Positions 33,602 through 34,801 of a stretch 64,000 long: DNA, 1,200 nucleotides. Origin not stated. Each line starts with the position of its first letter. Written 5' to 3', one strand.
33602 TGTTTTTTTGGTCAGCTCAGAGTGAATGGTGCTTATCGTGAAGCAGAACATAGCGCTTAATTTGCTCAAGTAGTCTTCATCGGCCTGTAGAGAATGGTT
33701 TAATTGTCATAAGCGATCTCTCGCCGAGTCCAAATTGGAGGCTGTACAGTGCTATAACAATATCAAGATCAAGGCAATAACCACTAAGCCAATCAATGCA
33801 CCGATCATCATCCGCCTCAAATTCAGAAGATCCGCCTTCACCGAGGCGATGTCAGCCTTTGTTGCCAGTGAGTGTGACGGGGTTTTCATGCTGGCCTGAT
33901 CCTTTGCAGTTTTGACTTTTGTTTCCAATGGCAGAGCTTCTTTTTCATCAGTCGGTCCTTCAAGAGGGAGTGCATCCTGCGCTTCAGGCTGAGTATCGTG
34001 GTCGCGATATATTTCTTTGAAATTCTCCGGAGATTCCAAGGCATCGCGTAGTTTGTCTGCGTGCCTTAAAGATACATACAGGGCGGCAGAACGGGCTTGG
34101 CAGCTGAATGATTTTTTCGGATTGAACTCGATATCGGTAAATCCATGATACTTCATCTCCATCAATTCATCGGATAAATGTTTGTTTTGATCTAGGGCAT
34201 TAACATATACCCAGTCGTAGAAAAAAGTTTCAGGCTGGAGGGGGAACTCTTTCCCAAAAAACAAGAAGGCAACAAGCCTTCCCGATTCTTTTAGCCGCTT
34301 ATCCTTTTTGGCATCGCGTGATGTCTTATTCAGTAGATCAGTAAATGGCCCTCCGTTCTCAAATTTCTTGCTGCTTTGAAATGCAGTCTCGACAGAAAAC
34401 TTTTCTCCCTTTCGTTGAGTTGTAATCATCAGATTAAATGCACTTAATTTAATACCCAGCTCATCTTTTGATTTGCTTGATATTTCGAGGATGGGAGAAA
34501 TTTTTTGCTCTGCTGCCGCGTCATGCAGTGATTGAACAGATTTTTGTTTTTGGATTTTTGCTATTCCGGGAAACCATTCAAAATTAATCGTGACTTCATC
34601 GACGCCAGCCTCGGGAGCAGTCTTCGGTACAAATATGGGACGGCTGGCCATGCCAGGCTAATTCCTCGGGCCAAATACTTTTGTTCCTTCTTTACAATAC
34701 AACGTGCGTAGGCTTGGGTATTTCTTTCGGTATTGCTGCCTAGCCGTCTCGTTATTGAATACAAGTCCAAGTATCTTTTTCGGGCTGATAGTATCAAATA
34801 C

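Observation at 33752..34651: Partner protein architecture: soluble domain, acidic repeat linker, coiled coil and C-terminal tail anchor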

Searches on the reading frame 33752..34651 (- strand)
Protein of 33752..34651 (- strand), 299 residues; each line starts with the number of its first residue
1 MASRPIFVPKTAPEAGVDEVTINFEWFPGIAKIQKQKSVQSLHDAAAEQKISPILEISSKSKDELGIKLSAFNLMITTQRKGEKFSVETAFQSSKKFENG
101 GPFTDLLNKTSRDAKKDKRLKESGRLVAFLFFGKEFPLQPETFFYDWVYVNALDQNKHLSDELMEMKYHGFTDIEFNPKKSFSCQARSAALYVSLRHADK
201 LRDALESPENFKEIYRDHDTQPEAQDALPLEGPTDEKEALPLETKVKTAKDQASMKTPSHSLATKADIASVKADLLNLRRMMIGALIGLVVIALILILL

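Call 3: search_protein_families(library=pfam, proteins=[window:33752-34651:-], max_evalue=1)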
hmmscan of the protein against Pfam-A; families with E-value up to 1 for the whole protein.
window:33752-34651:- (299 aa): 3 families
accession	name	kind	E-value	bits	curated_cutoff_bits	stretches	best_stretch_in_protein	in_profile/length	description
PF22397.2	NADAR-DarT1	-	5.6e-90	300.9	27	1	2-215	1-212/212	DarT1-associated NADAR antitoxin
PF02009.21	RIFIN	-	0.051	13.9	32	1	237-298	241-302/327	Rifin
PF10779.14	XhlA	-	0.14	12.8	34.7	1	252-293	25-66/67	Haemolysin XhlA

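Call 4: search_protein_families(library=padloc, proteins=[window:33752-34651:-], max_evalue=1)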
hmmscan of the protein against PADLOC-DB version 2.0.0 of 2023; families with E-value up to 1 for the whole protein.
window:33752-34651:- (299 aa): 0 families

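Call 5: search_protein_families(library=ncbifam, proteins=[window:33752-34651:-], max_evalue=1)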
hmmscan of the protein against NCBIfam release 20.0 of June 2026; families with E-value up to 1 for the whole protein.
window:33752-34651:- (299 aa): 0 families

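Call 8: search_solved_structures(query=window:33752-34651:-, max_evalue=1, show_alignments=2)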
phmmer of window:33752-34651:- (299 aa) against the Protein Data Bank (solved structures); distinct sequences matched with E-value up to 1: 1.
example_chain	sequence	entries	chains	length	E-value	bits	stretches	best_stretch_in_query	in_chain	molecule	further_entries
8bat_A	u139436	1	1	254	2.6e-72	246.8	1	1-217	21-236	Geobacter lovleyi NADAR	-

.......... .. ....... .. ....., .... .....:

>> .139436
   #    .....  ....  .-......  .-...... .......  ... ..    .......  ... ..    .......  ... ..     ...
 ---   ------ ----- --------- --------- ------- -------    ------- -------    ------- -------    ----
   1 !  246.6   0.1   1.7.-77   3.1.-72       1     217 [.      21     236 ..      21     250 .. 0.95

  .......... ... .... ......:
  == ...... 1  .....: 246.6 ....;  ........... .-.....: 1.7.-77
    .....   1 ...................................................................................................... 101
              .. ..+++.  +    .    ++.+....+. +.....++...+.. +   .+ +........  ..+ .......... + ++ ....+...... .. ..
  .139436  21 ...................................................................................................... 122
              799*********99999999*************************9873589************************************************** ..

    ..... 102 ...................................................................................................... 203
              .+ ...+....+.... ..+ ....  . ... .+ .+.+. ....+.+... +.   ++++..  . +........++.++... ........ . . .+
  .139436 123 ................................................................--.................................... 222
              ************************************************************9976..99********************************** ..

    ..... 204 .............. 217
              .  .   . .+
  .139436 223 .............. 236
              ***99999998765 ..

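Call 9: find_homologous_proteins(query=window:33752-34651:-, max_evalue=0.00001)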
Query window:33752-34651:- (299 aa): 5068 proteins with E <= 0.00001 among 7969 candidates; the best 120 are listed.
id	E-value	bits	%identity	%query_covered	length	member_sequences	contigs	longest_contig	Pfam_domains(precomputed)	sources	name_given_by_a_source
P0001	7.3e-192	654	100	100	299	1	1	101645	PF22397.4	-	-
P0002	1.4e-94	335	69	76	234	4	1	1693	PF22397.4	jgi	jgi:hypothetical protein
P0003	3.5e-92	327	67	76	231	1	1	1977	PF22397.4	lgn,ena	-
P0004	3.4e-91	324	66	76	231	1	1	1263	PF22397.4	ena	-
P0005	7.7e-90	319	64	76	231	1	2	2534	PF22397.4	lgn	-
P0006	6.0e-87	310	69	69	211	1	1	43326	PF22397.4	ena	-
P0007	6.8e-87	309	66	73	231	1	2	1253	PF22397.4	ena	-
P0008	1.4e-85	305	63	76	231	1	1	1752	PF22397.4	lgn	-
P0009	2.4e-85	304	64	73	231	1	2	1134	PF22397.4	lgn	-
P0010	1.2e-84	302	63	73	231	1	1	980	PF22397.4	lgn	-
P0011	2.4e-84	301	64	73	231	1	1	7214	PF22397.4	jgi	-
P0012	9.2e-84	299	59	76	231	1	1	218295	PF22397.4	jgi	jgi:hypothetical protein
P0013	1.4e-83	299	66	73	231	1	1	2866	PF22397.4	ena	-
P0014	1.9e-83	298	63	75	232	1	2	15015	PF22397.4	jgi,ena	jgi:hypothetical protein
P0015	2.1e-83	298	64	73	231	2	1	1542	PF22397.4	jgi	jgi:hypothetical protein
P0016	3.5e-83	297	63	73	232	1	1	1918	PF22397.4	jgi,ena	-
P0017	4.0e-83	297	63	73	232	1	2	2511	PF22397.4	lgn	-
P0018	4.1e-83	297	63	73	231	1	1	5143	PF22397.4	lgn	-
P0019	4.2e-83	297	63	73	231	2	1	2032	PF22397.4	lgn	-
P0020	5.6e-83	297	60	76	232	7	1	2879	PF22397.4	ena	-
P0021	8.4e-83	296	62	75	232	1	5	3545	PF22397.4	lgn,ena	-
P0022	1.2e-82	296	62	75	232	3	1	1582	PF22397.4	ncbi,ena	-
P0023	1.4e-82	295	59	78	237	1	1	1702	PF22397.4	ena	-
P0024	2.3e-82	295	62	75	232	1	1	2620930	PF22397.4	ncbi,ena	-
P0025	2.4e-82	295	63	72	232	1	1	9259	PF22397.4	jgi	jgi:hypothetical protein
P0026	2.6e-82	294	62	76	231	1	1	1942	PF22397.4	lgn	-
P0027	2.6e-82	294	63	72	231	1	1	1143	PF22397.4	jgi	-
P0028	2.6e-82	294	59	76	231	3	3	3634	PF22397.4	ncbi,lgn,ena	-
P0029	4.9e-82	294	64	73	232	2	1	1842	PF22397.4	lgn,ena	-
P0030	5.0e-82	294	60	76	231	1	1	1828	PF22397.4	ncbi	-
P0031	1.1e-81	292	60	76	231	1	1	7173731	PF22397.4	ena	-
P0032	2.0e-81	292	63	72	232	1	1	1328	PF22397.4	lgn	-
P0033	2.4e-81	291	61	75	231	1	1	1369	PF22397.4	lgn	-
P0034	2.5e-81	291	63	73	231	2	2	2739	PF22397.4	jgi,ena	jgi:hypothetical protein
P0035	4.0e-81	291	63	75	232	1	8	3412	PF22397.4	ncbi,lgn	-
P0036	4.8e-81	290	62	73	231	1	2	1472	PF22397.4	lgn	-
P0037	5.2e-81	290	61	73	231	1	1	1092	PF22397.4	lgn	-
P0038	5.8e-81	290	60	76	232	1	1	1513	PF22397.4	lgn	-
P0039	6.0e-81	290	60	76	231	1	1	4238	PF22397.4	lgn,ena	-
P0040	9.2e-81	289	60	76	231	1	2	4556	PF22397.4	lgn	-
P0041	1.0e-80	289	64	73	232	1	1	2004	PF22397.4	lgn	-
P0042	1.4e-80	289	61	76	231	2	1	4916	PF22397.4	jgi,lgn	jgi:hypothetical protein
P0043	1.6e-80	289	58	76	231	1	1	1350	PF22397.4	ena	-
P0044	1.6e-80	289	65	72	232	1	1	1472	PF22397.4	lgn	-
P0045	1.8e-80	288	59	76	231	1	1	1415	PF22397.4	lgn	-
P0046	2.6e-80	288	63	72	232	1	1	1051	PF22397.4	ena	-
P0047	2.6e-80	288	63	73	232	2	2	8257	PF22397.4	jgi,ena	jgi:hypothetical protein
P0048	3.0e-80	288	59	76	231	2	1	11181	PF22397.4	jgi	jgi:hypothetical protein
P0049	3.0e-80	288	59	75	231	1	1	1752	PF22397.4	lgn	-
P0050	4.9e-80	287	62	73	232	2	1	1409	PF22397.4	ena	-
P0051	5.4e-80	287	59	76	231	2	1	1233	PF22397.4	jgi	jgi:hypothetical protein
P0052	5.4e-80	287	57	76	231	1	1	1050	PF22397.4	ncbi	-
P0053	6.7e-80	287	59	76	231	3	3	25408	PF22397.4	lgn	-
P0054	8.8e-80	286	59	76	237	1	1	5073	PF22397.4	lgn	-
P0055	9.3e-80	286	63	72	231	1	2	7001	PF22397.4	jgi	jgi:hypothetical protein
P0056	1.2e-79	286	59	76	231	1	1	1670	PF22397.4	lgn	-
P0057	1.4e-79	285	58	76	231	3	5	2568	PF22397.4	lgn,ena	-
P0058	1.5e-79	285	63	73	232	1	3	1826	PF22397.4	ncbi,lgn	-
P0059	1.7e-79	285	61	73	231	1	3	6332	PF22397.4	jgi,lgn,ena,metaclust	metaclust:\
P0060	2.1e-79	285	59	76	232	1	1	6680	PF22397.4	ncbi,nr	ncbi:MAG: hypothetical protein GY828_06325 [Candidatus Gracilibacteria bacterium]|nr:hypothetical pr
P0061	2.1e-79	285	58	76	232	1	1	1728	PF22397.4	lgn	-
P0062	2.2e-79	285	60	76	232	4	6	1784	PF22397.4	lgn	-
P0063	2.4e-79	285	62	72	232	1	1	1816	PF22397.4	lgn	-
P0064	2.7e-79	285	59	76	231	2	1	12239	PF22397.4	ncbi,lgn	-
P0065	2.9e-79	284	57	76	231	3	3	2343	PF22397.4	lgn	-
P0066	3.0e-79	284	58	78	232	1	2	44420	PF22397.4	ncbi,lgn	-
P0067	7.1e-79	283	62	73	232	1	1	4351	PF22397.4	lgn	-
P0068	1.1e-78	283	58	76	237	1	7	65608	PF22397.4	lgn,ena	-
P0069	1.2e-78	282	59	77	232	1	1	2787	PF22397.4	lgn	-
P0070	1.5e-78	282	57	76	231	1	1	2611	PF22397.4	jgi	-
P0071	2.0e-78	282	63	71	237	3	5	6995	PF22397.4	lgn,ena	-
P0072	2.0e-78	282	62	73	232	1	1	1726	PF22397.4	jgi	jgi:hypothetical protein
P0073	2.7e-78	281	62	75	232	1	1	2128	PF22397.4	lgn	-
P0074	2.8e-78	281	61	73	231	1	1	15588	PF22397.4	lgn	-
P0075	3.3e-78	281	60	76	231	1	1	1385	PF22397.4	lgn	-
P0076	3.7e-78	281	60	76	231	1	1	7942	PF22397.4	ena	-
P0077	3.8e-78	281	59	76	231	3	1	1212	PF22397.4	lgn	-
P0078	4.8e-78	280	62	71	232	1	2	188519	PF22397.4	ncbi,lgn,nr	ncbi:MAG: hypothetical protein H6999_10755 [Hahellaceae bacterium]|nr:hypothetical protein [Hahellac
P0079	4.9e-78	280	64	72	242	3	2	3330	PF22397.4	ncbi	-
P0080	7.5e-78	280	63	74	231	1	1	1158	PF22397.4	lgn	-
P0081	8.3e-78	280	59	76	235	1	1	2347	PF22397.4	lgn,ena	-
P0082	8.4e-78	280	61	73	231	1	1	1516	PF22397.4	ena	-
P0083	8.5e-78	280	59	76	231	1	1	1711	PF22397.4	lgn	-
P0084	8.8e-78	280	57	74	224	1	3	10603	PF22397.4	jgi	jgi:hypothetical protein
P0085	1.0e-77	279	61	73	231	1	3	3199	PF22397.4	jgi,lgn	-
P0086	1.3e-77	279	59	76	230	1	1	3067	PF22397.4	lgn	-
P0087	1.5e-77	279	59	75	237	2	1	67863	PF22397.4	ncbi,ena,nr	ncbi:MAG: hypothetical protein COC14_00160 [Burkholderiaceae bacterium]|nr:MAG: hypothetical protein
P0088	1.6e-77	279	62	71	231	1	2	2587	PF22397.4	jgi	-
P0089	1.8e-77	279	59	75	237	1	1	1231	PF22397.4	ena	-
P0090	2.2e-77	278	60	76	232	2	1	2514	PF22397.4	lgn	-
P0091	3.2e-77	278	57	76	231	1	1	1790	PF22397.4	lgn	-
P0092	3.2e-77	278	58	76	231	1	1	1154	PF22397.4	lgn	-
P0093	3.4e-77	278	60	76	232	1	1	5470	PF22397.4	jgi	jgi:hypothetical protein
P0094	3.9e-77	277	59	77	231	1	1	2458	PF22397.4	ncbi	-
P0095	4.5e-77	277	58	78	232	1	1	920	PF22397.4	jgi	-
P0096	4.7e-77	277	60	75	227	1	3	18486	PF22397.4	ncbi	ncbi:MAG: DarT1-associated NADAR antitoxin family protein [Trichloromonadaceae bacterium]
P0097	5.3e-77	277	63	72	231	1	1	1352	PF22397.4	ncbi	-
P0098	5.9e-77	277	59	76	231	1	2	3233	PF22397.4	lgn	-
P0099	9.3e-77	276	61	74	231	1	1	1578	PF22397.4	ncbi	-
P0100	1.0e-76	276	57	74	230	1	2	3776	PF22397.4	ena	-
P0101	1.7e-76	275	59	76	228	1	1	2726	PF22397.4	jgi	jgi:hypothetical protein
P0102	1.9e-76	275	62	72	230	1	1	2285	PF22397.4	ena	-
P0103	2.0e-76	275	57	76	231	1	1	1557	PF22397.4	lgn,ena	-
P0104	2.7e-76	275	57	78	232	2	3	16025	PF22397.4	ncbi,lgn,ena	-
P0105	2.7e-76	275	62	72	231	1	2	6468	PF22397.4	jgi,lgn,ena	-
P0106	2.8e-76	275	57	76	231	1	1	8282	PF22397.4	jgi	-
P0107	3.5e-76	274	61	72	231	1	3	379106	PF22397.4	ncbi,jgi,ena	jgi:hypothetical protein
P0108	3.6e-76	274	61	71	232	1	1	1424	PF22397.4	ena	-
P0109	3.7e-76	274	58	76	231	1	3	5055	PF22397.4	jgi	-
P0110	4.4e-76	274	59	74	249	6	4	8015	PF22397.4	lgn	-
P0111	5.3e-76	274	58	78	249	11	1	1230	PF22397.4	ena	-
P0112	6.6e-76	273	59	72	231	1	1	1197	PF22397.4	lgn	-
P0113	6.7e-76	273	58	73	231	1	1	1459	PF22397.4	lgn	-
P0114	8.4e-76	273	59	72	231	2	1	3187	PF22397.4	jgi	-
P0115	1.1e-75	273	59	73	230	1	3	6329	PF22397.4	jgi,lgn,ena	-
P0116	1.1e-75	273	60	73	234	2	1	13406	PF22397.4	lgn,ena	-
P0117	1.2e-75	273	58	76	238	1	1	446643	PF22397.4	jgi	jgi:hypothetical protein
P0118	1.3e-75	273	57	76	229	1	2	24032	PF22397.4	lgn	-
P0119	1.3e-75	273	59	72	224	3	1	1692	PF22397.4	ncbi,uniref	ncbi:DarT1-associated NADAR antitoxin family protein, partial [Vreelandella alkaliphila]|uniref:DarT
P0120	1.4e-75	272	59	73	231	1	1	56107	PF22397.4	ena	-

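Call 14: find_encoding_contigs(protein=window:33752-34651:-, flank=10000, max_places=6)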
Protein window:33752-34651:- (299 aa): 2 contigs read that carry it; 1 place shown.
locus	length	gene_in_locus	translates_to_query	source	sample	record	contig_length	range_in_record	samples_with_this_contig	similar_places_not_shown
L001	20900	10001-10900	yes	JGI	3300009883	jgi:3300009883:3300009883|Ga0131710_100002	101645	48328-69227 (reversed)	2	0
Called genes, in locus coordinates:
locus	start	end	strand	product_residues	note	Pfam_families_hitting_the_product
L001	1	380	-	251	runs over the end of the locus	PF08032:SpoU_sub_bind, PF00588:SpoU_methylase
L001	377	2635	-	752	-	PF08206:OB_RNB, PF17876:CSD2, PF00773:RNB, PF00575:S1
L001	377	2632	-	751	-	PF08206:OB_RNB, PF17876:CSD2, PF00773:RNB, PF00575:S1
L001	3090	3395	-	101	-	-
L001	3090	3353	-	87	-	-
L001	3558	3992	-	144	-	-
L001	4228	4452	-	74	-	-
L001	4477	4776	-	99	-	-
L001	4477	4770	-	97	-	-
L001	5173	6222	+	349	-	PF25973:BSH_CzcB (weak), PF25989:YknX_C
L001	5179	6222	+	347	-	PF25973:BSH_CzcB (weak), PF25989:YknX_C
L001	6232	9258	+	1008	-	PF00873:ACR_tran, PF03176:MMPL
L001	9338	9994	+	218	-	PF14487:DarT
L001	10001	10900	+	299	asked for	PF22397:NADAR-DarT1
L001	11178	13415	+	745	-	PF20656:MS_N, PF20658:MSG_insertion, PF01274:MS_TIM-barrel, PF20659:MS_C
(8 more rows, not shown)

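Call 22: search_protein_families(library=phrogs, proteins=[window:33752-34651:-], max_evalue=1)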
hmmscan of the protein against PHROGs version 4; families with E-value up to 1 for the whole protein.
window:33752-34651:- (299 aa): 2 families
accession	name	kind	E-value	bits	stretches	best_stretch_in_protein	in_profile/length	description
phrog_689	-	lysis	0.18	13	1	243-295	22-82/91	holin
phrog_2145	-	head and packaging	0.25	12.6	1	263-299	44-80/83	major head protein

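Call 23: find_encoding_contigs(protein=P0006, flank=5000, max_places=3)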
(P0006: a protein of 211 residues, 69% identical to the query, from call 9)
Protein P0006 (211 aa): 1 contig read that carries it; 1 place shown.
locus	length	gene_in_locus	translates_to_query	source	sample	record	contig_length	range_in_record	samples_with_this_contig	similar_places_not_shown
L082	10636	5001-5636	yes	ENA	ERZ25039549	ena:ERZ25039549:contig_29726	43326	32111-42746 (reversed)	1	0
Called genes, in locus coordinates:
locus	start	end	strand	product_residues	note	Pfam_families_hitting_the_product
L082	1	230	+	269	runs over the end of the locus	?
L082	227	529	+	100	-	PF00543:P-II (weak), PF11582:DUF3240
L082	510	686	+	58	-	-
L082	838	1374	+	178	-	-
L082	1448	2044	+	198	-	PF18928:DUF5677 (weak), PF22491:DUF6988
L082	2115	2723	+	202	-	PF18475:PIN7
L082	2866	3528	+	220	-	-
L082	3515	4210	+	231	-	PF13489:Methyltransf_23 (weak), PF08241:Methyltransf_11 (weak), PF13649:Methyltransf_25 (faint)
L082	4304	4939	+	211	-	PF14487:DarT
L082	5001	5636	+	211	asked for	PF22397:NADAR-DarT1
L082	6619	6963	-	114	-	PF13495:Phage_int_SAM_4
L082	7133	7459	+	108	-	-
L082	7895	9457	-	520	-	PF00034:Cytochrom_C (weak), PF21342:SoxA-TsdA_cyt-c, PF00034:Cytochrom_C, PF13442:Cytochrome_CBB3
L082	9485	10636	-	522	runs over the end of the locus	PF00115:COX1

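Call 28: find_related_loci(query=A1, collection=metagenome_contigs, flank=3000)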
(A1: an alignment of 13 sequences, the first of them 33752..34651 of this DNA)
Query A1 (299 aa) in metagenome_contigs; peptide patterns used: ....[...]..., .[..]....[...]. (x = any residue, [..] = any of these).
600 stretches matched a pattern (row limit reached: there are more); 424 encode a relative of the query (tblastn E <= 1e-3); the best 80 are kept; 80 distinct loci.
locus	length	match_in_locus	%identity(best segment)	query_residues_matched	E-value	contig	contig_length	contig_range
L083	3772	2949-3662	67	1-236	2e-107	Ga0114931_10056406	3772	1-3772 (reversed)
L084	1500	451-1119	63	1-224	4e-96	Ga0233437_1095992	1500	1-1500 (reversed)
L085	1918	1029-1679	63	1-218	3e-94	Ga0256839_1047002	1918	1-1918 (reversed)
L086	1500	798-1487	60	1-228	7e-96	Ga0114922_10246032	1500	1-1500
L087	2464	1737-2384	63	1-217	2e-90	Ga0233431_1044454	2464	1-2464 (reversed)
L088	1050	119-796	57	1-228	5e-95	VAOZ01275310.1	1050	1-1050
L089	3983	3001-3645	61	1-217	2e-87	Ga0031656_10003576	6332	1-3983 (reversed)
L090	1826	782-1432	63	1-218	3e-91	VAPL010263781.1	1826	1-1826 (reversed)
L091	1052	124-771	62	1-217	9e-95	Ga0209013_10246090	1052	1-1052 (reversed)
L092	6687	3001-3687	58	1-232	1e-85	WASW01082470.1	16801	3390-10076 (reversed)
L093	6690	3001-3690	59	1-228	1e-85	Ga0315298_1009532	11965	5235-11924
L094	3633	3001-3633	66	1-213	1e-85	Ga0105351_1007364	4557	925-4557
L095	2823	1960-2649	57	1-228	5e-85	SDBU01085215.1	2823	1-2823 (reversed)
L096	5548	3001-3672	59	1-219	1e-82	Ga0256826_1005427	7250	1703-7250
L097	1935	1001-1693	57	1-228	4e-86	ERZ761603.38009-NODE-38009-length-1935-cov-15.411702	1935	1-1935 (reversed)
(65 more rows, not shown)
